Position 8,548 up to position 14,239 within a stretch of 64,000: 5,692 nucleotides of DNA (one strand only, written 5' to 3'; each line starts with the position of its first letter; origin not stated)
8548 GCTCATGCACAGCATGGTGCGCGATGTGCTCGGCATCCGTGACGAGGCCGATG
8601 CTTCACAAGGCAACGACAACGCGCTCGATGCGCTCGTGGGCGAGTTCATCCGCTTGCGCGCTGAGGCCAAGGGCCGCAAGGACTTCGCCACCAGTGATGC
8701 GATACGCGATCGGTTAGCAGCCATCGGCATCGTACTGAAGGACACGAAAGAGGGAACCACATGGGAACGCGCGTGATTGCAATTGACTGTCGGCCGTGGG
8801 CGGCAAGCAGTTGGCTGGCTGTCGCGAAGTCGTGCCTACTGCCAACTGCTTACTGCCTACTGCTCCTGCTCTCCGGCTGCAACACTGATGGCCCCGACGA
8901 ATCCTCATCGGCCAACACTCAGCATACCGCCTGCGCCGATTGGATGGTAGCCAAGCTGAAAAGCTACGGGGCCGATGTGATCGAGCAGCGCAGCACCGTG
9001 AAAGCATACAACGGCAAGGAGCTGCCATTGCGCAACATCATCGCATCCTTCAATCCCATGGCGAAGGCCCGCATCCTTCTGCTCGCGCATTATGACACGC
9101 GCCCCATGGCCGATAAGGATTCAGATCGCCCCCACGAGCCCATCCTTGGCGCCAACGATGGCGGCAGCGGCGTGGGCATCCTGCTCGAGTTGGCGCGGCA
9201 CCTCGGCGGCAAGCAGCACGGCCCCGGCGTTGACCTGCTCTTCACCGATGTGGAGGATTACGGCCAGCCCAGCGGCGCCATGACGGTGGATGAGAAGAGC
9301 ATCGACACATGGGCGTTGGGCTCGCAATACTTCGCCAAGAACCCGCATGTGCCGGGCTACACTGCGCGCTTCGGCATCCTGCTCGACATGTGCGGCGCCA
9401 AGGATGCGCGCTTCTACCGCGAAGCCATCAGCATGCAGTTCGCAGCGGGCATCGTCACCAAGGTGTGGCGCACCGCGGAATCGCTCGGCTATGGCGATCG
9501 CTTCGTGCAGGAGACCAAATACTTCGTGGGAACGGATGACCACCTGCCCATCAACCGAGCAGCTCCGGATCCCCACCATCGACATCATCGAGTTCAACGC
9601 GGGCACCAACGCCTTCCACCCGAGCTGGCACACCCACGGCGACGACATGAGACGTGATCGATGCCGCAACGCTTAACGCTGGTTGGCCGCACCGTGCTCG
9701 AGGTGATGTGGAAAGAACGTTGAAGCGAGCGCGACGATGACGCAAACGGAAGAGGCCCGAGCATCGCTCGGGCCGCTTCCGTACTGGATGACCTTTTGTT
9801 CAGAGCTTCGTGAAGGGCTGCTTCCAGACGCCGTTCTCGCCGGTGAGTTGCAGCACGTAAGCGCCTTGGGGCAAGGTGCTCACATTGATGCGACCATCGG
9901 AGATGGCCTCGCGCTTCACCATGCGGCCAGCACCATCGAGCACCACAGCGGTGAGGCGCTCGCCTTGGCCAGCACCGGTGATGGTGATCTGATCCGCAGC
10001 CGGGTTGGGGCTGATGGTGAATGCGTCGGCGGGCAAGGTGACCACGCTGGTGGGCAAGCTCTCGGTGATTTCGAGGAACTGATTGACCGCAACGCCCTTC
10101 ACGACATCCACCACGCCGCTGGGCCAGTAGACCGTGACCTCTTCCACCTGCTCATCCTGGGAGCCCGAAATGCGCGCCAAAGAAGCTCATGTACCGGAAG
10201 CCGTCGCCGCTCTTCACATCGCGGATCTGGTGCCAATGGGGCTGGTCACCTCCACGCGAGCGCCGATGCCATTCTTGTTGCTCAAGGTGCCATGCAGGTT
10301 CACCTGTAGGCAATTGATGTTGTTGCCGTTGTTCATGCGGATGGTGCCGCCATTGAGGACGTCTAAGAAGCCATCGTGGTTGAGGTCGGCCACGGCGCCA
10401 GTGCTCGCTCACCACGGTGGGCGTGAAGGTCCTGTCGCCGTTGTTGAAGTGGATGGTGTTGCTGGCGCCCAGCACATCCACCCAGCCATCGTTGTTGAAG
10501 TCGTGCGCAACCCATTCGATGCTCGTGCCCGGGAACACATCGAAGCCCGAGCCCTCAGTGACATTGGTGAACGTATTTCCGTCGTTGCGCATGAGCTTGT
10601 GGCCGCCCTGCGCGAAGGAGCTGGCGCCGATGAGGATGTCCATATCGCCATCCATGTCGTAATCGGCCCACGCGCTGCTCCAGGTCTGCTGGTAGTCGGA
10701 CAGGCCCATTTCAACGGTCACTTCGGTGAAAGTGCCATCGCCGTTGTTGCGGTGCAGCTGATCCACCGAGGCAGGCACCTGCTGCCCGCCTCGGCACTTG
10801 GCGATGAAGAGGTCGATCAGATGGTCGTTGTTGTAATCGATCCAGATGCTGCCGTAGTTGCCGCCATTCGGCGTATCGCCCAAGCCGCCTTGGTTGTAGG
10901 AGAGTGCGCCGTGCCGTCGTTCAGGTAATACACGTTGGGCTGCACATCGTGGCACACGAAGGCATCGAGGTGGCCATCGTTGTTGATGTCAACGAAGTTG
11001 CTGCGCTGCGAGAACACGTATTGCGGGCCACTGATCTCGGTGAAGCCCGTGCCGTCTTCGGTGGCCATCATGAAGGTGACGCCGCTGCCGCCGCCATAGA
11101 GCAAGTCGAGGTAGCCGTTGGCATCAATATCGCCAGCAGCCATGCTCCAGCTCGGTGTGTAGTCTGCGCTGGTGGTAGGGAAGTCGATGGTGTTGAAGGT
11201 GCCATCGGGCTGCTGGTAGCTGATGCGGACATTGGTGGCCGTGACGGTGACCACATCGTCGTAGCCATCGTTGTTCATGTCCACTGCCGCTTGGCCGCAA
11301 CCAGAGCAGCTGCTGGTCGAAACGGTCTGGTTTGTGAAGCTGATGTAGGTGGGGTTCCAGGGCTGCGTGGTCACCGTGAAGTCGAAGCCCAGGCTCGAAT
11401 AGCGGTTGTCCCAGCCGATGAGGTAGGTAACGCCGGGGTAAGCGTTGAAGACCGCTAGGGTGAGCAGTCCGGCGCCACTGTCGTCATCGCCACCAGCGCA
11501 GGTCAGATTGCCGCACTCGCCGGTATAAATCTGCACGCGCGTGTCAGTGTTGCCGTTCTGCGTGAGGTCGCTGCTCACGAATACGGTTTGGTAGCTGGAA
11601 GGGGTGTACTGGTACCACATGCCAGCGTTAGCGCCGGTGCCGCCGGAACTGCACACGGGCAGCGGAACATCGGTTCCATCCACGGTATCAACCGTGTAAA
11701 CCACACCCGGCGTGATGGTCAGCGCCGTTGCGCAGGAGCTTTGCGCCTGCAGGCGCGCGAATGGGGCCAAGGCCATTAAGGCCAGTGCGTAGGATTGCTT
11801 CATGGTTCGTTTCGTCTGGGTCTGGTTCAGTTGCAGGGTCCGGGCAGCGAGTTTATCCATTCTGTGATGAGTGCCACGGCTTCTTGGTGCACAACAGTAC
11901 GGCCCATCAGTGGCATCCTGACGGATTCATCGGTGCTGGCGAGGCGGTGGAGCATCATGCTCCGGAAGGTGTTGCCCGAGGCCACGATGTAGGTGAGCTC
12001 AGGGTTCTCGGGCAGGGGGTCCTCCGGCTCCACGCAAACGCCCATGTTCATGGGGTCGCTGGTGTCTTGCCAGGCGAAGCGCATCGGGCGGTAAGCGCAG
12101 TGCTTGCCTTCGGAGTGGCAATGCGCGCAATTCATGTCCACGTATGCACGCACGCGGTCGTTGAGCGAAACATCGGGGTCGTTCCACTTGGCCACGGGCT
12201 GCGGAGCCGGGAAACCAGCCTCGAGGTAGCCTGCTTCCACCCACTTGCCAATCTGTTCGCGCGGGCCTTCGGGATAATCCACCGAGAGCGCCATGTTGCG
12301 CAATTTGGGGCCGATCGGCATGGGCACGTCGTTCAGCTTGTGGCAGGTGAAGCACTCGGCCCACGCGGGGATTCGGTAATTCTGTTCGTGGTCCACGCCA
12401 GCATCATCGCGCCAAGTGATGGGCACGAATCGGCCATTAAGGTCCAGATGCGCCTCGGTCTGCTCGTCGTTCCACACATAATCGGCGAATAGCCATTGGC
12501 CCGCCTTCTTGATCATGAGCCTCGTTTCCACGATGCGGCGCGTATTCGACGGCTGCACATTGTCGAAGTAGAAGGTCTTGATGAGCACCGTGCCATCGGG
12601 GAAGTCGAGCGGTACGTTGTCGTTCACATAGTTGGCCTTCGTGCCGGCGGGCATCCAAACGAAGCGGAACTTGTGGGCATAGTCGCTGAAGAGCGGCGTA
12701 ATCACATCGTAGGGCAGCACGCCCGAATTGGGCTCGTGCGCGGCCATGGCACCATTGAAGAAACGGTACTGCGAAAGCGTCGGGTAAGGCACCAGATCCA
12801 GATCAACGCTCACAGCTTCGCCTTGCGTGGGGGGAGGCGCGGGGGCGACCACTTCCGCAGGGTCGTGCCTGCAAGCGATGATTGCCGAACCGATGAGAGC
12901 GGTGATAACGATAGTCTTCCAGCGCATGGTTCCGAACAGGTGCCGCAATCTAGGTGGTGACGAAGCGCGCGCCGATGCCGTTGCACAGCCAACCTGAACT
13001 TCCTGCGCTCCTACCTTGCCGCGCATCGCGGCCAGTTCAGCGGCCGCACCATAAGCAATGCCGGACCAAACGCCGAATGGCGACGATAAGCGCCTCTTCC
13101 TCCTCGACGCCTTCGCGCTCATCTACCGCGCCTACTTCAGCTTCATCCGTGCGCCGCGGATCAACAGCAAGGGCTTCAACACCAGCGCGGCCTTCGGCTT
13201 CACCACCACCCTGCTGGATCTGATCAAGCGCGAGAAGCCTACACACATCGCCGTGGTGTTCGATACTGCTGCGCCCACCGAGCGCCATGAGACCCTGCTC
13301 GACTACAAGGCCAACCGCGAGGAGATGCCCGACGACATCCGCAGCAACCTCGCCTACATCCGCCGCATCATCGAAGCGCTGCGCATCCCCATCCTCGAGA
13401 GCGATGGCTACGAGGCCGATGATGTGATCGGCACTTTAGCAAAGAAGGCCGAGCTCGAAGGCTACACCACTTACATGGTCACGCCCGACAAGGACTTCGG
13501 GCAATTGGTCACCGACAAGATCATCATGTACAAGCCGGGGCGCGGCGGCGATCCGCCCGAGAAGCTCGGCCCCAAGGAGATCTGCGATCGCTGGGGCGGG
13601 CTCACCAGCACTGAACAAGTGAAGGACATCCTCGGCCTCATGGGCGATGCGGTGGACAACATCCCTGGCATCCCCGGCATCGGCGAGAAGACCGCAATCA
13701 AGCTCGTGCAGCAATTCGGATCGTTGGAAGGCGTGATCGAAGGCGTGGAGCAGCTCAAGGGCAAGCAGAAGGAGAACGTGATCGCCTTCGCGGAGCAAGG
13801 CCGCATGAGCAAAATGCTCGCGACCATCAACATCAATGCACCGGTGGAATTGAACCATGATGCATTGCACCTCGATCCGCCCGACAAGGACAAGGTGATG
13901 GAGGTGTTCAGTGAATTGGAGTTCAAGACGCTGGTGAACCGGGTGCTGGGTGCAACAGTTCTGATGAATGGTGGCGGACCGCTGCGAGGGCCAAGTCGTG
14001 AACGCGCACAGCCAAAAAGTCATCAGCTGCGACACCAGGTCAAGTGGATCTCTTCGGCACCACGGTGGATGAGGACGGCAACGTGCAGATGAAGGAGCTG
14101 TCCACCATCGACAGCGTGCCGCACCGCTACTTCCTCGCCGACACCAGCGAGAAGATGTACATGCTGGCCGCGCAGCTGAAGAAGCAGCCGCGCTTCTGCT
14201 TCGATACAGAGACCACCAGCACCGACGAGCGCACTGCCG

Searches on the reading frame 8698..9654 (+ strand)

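Call 12: search_protein_families(library=pfam, proteins=[window:8698-9654:+], max_evalue=0.001)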
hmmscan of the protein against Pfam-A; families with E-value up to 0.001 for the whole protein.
window:8698-9654:+ (319 aa): 1 family
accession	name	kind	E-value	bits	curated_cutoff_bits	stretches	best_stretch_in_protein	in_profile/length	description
PF04389.22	Peptidase_M28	-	5.6e-22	78.8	21.3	1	113-288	1-151/193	Peptidase family M28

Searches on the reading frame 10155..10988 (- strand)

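Call 12: search_protein_families(library=pfam, proteins=[window:10155-10988:-], max_evalue=0.001)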
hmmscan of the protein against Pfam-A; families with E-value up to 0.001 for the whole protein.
window:10155-10988:- (278 aa): 2 families
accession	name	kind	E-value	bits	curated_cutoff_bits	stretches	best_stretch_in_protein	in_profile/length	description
PF13517.12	FG-GAP_3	-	8.4e-18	65.2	26.9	1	51-120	1-61/61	FG-GAP-like repeat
PF01839.29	FG-GAP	-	0.00015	22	22.1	1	103-125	3-25/37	FG-GAP repeat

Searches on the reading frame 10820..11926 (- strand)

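Call 12: search_protein_families(library=pfam, proteins=[window:10820-11926:-], max_evalue=0.001)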
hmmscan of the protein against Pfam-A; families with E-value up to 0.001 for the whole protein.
window:10820-11926:- (369 aa): 2 families
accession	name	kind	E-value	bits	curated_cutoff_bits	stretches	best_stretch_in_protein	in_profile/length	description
PF13517.12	FG-GAP_3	-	8.9e-16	58.7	26.9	1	216-276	1-60/61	FG-GAP-like repeat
PF01839.29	FG-GAP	-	1.5e-07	31.6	22.1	0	260-278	3-21/37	FG-GAP repeat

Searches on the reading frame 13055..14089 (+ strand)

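Call 12: search_protein_families(library=pfam, proteins=[window:13055-14089:+], max_evalue=0.001)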
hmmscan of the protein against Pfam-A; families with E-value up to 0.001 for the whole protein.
window:13055-14089:+ (345 aa): 2 families
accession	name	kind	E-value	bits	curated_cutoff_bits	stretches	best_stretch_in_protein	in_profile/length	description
PF02739.22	5_3_exonuc_N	-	4.5e-53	179.8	34.3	1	13-181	1-164/164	5'-3' exonuclease, N-terminal resolvase-like domain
PF01367.25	5_3_exonuc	-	1.7e-30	105.8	40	1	186-278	3-96/97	5'-3' exonuclease, C-terminal SAM fold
